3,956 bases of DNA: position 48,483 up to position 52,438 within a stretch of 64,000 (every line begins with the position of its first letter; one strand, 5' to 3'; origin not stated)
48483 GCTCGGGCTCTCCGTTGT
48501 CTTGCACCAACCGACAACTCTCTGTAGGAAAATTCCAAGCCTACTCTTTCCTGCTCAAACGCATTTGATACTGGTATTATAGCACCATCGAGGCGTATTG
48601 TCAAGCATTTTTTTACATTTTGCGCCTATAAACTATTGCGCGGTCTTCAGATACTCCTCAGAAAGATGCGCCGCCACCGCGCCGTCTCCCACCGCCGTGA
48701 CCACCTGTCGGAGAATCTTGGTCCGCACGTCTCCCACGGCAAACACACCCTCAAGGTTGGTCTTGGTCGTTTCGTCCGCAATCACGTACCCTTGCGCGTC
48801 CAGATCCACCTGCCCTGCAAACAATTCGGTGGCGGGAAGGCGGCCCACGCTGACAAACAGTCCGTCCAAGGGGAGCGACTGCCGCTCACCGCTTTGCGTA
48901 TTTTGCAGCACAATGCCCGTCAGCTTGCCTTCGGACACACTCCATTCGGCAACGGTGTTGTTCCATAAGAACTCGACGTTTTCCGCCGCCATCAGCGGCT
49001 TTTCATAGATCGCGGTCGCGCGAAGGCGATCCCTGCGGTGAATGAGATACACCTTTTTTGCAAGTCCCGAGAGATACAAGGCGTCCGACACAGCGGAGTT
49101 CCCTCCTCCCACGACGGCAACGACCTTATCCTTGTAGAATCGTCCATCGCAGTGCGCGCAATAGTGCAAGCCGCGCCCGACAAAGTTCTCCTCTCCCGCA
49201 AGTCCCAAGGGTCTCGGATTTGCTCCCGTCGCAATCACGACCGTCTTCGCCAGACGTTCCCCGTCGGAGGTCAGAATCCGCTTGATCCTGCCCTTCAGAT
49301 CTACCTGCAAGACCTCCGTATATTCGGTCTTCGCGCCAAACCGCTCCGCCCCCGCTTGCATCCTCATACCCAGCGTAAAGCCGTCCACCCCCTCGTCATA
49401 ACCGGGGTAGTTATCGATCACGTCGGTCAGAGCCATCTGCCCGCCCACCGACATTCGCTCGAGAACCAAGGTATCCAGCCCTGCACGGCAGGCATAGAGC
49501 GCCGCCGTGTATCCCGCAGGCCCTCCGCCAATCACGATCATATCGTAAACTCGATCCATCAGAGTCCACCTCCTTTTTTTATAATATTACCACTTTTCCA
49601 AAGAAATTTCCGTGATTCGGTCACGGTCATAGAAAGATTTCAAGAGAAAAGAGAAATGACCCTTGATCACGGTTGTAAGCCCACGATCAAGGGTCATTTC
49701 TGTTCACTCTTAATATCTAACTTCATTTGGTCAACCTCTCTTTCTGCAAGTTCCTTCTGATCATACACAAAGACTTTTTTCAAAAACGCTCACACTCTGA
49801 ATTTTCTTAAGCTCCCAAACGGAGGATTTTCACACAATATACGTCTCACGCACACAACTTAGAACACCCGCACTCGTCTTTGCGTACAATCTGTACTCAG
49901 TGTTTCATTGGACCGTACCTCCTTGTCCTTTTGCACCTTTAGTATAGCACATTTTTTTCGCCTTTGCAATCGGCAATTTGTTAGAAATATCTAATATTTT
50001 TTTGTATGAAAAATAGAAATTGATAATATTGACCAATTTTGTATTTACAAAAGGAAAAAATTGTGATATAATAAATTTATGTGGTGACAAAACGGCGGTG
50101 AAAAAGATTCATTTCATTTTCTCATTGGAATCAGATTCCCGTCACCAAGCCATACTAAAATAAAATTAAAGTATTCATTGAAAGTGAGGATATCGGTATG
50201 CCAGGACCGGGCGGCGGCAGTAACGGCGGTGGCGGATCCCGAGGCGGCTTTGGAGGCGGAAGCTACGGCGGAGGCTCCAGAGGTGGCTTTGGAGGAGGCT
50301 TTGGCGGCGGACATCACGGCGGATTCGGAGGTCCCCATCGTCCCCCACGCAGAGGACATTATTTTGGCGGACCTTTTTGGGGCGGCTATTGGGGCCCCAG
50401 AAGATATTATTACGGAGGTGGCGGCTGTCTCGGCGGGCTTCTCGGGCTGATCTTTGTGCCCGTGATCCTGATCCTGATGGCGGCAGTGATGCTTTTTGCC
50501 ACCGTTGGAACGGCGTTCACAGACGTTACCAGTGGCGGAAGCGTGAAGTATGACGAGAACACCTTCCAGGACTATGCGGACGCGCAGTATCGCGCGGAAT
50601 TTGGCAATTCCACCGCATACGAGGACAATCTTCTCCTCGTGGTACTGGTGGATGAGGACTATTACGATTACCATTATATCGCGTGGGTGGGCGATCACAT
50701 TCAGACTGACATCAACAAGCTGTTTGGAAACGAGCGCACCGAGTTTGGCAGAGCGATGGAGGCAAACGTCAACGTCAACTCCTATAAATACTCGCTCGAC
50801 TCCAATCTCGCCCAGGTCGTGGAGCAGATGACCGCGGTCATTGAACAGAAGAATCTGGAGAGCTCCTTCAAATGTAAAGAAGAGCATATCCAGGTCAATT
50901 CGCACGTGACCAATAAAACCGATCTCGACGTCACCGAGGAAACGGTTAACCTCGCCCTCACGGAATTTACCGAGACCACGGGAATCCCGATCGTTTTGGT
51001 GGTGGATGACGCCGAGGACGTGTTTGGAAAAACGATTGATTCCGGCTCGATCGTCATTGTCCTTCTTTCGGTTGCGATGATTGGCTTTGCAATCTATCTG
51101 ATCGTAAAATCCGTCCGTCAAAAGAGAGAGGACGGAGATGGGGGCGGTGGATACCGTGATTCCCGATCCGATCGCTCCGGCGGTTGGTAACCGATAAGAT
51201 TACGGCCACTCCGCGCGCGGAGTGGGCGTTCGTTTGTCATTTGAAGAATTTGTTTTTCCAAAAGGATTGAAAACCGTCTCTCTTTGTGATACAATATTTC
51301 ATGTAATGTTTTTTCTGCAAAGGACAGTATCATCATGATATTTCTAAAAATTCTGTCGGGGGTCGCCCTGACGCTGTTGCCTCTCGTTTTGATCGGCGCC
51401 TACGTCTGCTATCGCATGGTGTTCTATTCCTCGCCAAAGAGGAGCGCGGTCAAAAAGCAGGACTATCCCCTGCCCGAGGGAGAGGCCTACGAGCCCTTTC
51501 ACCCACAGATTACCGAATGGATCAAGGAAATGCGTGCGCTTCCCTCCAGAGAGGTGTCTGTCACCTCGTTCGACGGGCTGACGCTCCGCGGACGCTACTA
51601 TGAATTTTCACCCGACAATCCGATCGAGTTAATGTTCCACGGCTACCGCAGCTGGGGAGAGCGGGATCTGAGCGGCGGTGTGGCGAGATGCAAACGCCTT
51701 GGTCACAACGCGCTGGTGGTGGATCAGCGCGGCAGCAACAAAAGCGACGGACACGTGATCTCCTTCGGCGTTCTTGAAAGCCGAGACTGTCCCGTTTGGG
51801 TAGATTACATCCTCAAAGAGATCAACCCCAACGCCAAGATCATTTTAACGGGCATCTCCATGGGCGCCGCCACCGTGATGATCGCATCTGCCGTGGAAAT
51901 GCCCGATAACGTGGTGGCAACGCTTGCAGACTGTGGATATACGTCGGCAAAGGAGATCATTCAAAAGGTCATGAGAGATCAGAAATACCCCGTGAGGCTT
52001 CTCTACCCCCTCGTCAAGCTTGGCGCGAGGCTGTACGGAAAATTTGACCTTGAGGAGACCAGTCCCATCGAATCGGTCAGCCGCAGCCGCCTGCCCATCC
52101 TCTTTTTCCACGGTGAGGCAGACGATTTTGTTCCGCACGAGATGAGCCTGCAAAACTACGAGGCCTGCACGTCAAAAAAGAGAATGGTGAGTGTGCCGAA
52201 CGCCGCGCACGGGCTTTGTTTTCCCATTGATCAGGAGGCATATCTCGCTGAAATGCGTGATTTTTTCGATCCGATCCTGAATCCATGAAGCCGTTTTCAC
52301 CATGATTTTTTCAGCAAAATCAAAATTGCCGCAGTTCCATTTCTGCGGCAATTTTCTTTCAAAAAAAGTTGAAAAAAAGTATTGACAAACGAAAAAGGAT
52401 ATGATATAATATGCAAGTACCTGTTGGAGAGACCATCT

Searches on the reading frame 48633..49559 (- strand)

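Call 4: search_protein_families(library=pfam, proteins=[window:48633-49559:-])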
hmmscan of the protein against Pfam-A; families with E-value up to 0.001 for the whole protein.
window:48633-49559:- (308 aa): 12 families
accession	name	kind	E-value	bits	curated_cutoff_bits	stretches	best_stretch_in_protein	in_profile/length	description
PF07992.20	Pyr_redox_2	-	9.7e-51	173.3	26.1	1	5-293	1-291/291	Pyridine nucleotide-disulphide oxidoreductase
PF13738.12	Pyr_redox_3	-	1.7e-22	80.5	30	2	79-276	100-305/305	Pyridine nucleotide-disulphide oxidoreductase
PF00070.33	Pyr_redox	-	2.7e-16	60.3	22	1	147-219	2-80/82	Pyridine nucleotide-disulphide oxidoreductase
PF12831.13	FAD_oxidored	-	3.6e-10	40.1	27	1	6-43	1-39/416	FAD dependent oxidoreductase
PF01266.30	DAO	-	1.2e-07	32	27.9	1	6-39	1-35/353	FAD dependent oxidoreductase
PF00890.30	FAD_binding_2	-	2.3e-07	30.8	20.4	1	6-43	1-39/414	FAD binding domain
PF01134.28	GIDA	-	5.4e-07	29.4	22.1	1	6-33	1-28/391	Glucose inhibited division protein A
PF03486.20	HI0933_like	-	2.1e-06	27.8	50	1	6-38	2-34/244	HI0933-like protein Rossmann domain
PF13450.12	NAD_binding_8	-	2.7e-06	28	21.9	1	9-55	1-46/68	NAD(P)-binding Rossmann-like domain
PF01946.23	Thi4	-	5e-06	26.3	26.2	1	5-43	18-58/235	Thi4 family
PF01494.25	FAD_binding_3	-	3.1e-05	23.8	22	1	6-37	3-34/349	FAD binding domain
PF13434.12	Lys_Orn_oxgnase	-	0.00019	21.1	21.3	0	99-179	143-225/339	L-lysine 6-monooxygenase/L-ornithine 5-monooxygenase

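Call 5: search_protein_families(library=ncbifam, proteins=[window:48633-49559:-])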
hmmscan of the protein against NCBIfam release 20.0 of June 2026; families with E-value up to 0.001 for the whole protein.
window:48633-49559:- (308 aa): 102 families (the best 25 are shown)
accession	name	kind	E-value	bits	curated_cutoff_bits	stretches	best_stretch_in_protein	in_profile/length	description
TIGR01292.1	TRX_reduct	equivalog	1.2e-108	362.4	343.45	1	5-304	1-300/300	thioredoxin-disulfide reductase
TIGR03143.1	AhpF_homolog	hypoth_equivalog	4.8e-88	296.1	687.65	1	1-306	1-310/555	putative alkyl hydroperoxide reductase F subunit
TIGR03140.1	AhpF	equivalog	6.1e-73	246.1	502.9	1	4-299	212-507/515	alkyl hydroperoxide reductase subunit F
NF007614.0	PRK10262.1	equivalog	8.6e-71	238.7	644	1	7-305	9-315/321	thioredoxin-disulfide reductase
TIGR01350.1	lipoamide_DH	equivalog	3.7e-24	85.3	408.8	2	103-297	131-326/461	dihydrolipoyl dehydrogenase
TIGR04018.1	Bthiol_YpdA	hypoth_equivalog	2.4e-22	79.1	339.9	2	79-280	89-290/316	YpdA family putative bacillithiol disulfide reductase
NF004776.0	PRK06116.1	equivalog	1.6e-20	73.5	480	1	99-282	127-308/450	glutathione-disulfide reductase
NF004945.0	PRK06292.2-3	equivalog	2.4e-18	66.3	494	1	96-288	122-314/457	dihydrolipoyl dehydrogenase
TIGR02053.1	MerA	equivalog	8.5e-18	64.6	454.45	1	103-298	129-326/465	mercury(II) reductase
NF009410.0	PRK12771.1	subfamily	1.4e-16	60.2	516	1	142-306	266-447/566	NAD(P)-binding protein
TIGR01421.1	gluta_reduc_1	equivalog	2.2e-16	60.1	556.15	1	101-287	127-313/450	glutathione-disulfide reductase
NF009409.0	PRK12770.1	subfamily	2.6e-15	56.3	343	1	8-306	22-352/360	putative glutamate synthase subunit beta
NF004943.0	PRK06292.2-1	equivalog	3.3e-15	55.8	432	1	99-298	127-326/456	dihydrolipoyl dehydrogenase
TIGR03315.1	Se_ygfK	equivalog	5e-15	54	835.3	1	7-298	540-833/1012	putative selenate reductase subunit YgfK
NF005883.0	PRK07845.1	equivalog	6.2e-15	55.1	479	2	6-49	4-47/466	NAD(P)H-quinone dehydrogenase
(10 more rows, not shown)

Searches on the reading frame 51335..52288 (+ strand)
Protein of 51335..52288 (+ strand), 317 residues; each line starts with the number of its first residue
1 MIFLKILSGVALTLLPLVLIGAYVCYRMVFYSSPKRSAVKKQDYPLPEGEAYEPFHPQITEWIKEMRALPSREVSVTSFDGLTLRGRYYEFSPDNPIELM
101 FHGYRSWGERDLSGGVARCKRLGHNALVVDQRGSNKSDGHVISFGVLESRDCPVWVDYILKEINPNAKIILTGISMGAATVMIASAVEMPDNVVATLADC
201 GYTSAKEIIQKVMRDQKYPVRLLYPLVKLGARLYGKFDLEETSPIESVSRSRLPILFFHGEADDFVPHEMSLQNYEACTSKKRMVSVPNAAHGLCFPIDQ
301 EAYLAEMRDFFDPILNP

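Call 4: search_protein_families(library=pfam, proteins=[window:51335-52288:+])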
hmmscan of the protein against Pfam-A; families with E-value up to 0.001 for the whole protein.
window:51335-52288:+ (317 aa): 8 families
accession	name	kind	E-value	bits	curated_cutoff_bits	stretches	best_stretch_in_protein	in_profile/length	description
PF12146.15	Hydrolase_4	-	3.2e-12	46.7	27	2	247-295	186-235/239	Serine aminopeptidase, S33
PF00561.26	Abhydrolase_1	-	4.5e-09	36.8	25.8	1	119-201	26-102/245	alpha/beta hydrolase fold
PF02129.25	Peptidase_S15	-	1.7e-06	28.4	23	0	122-204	50-131/262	X-Pro dipeptidyl-peptidase (S15 family)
PF00326.27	Peptidase_S9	-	1.2e-05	25.3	22.6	1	150-315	46-210/213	Prolyl oligopeptidase family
PF01738.24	DLH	-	0.00036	20.6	21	0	226-295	120-189/217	Dienelactone hydrolase family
PF20434.5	BD-FAE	-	0.00047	20.2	26.8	0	239-273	176-210/215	BD-FAE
PF12697.13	Abhydrolase_6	-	0.00083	20.5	26.3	0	101-267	4-180/217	Alpha/beta hydrolase family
PF03959.19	FSH1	-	0.00088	19.4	21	0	249-286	157-194/211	Serine hydrolase (FSH1)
